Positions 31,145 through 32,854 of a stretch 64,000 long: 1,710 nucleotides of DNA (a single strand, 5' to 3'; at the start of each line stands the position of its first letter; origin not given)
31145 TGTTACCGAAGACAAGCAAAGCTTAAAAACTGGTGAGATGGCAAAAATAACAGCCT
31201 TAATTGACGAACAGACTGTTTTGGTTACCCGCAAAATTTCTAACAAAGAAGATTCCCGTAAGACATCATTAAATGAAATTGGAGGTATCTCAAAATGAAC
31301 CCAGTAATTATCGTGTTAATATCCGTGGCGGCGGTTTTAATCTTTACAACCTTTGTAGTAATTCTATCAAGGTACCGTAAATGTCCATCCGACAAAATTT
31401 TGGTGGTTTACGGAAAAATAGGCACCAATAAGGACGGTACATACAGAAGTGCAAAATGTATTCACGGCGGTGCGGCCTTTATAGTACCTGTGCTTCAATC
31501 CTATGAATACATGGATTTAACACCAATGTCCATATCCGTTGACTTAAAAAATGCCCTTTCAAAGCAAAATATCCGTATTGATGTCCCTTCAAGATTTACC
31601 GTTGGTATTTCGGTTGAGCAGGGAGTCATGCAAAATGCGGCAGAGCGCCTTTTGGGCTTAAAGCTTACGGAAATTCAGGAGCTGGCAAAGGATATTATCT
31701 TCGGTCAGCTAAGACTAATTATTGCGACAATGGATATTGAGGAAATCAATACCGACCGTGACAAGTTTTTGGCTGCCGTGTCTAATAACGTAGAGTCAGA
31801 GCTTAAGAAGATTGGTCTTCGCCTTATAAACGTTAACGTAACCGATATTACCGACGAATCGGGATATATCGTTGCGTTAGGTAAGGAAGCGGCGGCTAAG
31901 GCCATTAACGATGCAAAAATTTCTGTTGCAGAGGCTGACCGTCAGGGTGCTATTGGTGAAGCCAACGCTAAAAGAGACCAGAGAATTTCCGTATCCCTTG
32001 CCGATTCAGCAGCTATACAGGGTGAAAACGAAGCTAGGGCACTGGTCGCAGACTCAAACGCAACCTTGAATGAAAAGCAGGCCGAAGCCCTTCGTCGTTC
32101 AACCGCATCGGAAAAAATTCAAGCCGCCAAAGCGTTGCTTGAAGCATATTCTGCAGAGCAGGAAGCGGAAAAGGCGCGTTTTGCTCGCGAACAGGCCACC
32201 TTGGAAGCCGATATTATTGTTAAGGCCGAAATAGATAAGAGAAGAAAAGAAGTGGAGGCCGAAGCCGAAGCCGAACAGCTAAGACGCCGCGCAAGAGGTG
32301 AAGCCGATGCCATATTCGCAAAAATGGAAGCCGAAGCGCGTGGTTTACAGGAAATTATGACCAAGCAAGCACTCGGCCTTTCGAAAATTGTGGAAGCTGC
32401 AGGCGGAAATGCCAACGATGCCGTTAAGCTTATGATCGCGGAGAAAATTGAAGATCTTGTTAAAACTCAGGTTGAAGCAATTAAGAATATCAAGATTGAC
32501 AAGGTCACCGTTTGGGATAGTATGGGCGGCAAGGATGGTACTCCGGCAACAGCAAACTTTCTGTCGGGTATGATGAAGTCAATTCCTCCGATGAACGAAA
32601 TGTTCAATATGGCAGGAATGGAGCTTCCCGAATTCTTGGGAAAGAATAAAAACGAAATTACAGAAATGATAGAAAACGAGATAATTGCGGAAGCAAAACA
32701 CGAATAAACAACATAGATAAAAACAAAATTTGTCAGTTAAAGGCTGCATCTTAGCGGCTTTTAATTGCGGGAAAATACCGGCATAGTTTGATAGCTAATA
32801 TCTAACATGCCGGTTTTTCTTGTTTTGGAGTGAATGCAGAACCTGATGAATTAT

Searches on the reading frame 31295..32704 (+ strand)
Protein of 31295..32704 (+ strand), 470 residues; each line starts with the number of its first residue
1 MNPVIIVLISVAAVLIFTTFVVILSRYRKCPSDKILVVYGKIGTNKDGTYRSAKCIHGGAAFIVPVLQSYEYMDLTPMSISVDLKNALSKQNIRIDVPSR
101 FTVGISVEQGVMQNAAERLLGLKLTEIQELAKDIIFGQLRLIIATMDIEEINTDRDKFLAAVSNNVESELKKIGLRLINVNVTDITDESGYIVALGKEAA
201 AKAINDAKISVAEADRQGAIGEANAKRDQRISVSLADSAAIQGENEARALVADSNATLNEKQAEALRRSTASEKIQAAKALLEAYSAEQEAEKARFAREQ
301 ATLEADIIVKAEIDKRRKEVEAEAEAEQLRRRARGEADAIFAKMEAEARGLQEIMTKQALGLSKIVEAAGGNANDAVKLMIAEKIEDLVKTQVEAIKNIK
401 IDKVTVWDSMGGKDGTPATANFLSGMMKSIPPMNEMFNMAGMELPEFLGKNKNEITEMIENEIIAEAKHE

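Call 26: find_related_loci(query=window:31295-32704:+, collection=genome_contigs, flank=10000)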
Query window:31295-32704:+ (470 aa) in genome_contigs; peptide patterns used: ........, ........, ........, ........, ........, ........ (x = any residue, [..] = any of these).
599 stretches matched a pattern (row limit reached: there are more); 482 encode a relative of the query (tblastn E <= 1e-3); the best 80 are kept; 80 distinct loci.
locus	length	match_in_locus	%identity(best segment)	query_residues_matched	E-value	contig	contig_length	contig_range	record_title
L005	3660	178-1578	89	1-467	0e+0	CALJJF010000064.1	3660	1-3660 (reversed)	MAG TPA_asm: uncultured Clostridia bacterium isolate SRR3901694_bin.76_CONCOCT_v1.1_MAG genome assembly, contig: ERZ7780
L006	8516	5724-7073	85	5-454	0e+0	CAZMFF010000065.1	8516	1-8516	MAG TPA_asm: uncultured Acutalibacter sp. isolate SRP287540_co2_310 genome assembly, contig: NODE_9259_length_8516_cov_1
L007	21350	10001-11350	84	5-454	0e+0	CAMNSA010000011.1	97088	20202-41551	MAG: uncultured Neglectibacter sp. isolate SRR19792994_bin.50_metawrap_v1.3_MAG genome assembly, contig: ERZ12290372_394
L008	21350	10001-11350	84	1-450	0e+0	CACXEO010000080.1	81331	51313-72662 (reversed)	MAG: Ruminococcaceae bacterium isolate RUG11193 genome assembly, contig: RUG11193_asm_80, whole genome shotgun sequence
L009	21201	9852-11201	82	1-450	0e+0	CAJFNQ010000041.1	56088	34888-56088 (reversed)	Candidatus Metaruminococcus gallistercoris isolate Coassembly_mag_135 genome assembly, contig: MAGpy_11413_min2k_bin_135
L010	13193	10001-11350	82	1-450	0e+0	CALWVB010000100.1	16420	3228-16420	MAG: uncultured Clostridia bacterium isolate E14__bin329 genome assembly, contig: E14__k127_5131028, whole genome shotgu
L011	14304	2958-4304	77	18-466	0e+0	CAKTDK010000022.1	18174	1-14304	MAG: uncultured Eubacteriales bacterium isolate REFINED_METABAT215_TOP10_CONTIGS_1500_ASSEMBLY_K77_MERGED__Hadza_MoBio_h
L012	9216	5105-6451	76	6-454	0e+0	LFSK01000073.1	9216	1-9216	MAG: Clostridiaceae bacterium DTU059 scaffold55935, whole genome shotgun sequence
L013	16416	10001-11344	74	5-452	0e+0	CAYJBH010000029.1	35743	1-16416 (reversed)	MAG TPA_asm: uncultured Oscillospiraceae bacterium isolate ERP123703_co1_269 genome assembly, contig: NODE_1128_length_3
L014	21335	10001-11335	76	5-452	0e+0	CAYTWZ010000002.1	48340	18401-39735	MAG TPA_asm: uncultured Oscillospiraceae bacterium isolate SRP222994_co1_147 genome assembly, contig: NODE_1210_length_4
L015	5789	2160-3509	72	5-454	0e+0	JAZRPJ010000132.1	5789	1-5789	MAG: Candidatus Flemingiibacterium sp. isolate T1900045380_YK20190070.MAGScoT_cleanbin_000017 SGB_6884_k141_133014, whol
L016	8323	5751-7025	79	25-449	0e+0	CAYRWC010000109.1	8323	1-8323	MAG TPA_asm: uncultured Oscillospiraceae bacterium isolate SRP216815_co1_59 genome assembly, contig: NODE_12055_length_8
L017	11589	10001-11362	72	1-454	0e+0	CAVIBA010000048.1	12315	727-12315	Bulleidia sp. isolate H07676-L1_cleanbin_000038 genome assembly, contig: Spades_H07676-L1_contig_4388, whole genome shot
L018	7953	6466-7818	72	4-453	0e+0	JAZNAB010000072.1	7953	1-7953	MAG: Candidatus Flemingiibacterium sp. isolate T1900044748_TS20190414.MAGScoT_cleanbin_000056 SGB_2147_k141_109063, whol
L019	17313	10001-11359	73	2-454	0e+0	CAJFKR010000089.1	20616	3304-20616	Candidatus Flemingibacterium merdigallinarum isolate Chicken_22_mag_3 genome assembly, contig: MAGpy_11413_22_idba_bin_3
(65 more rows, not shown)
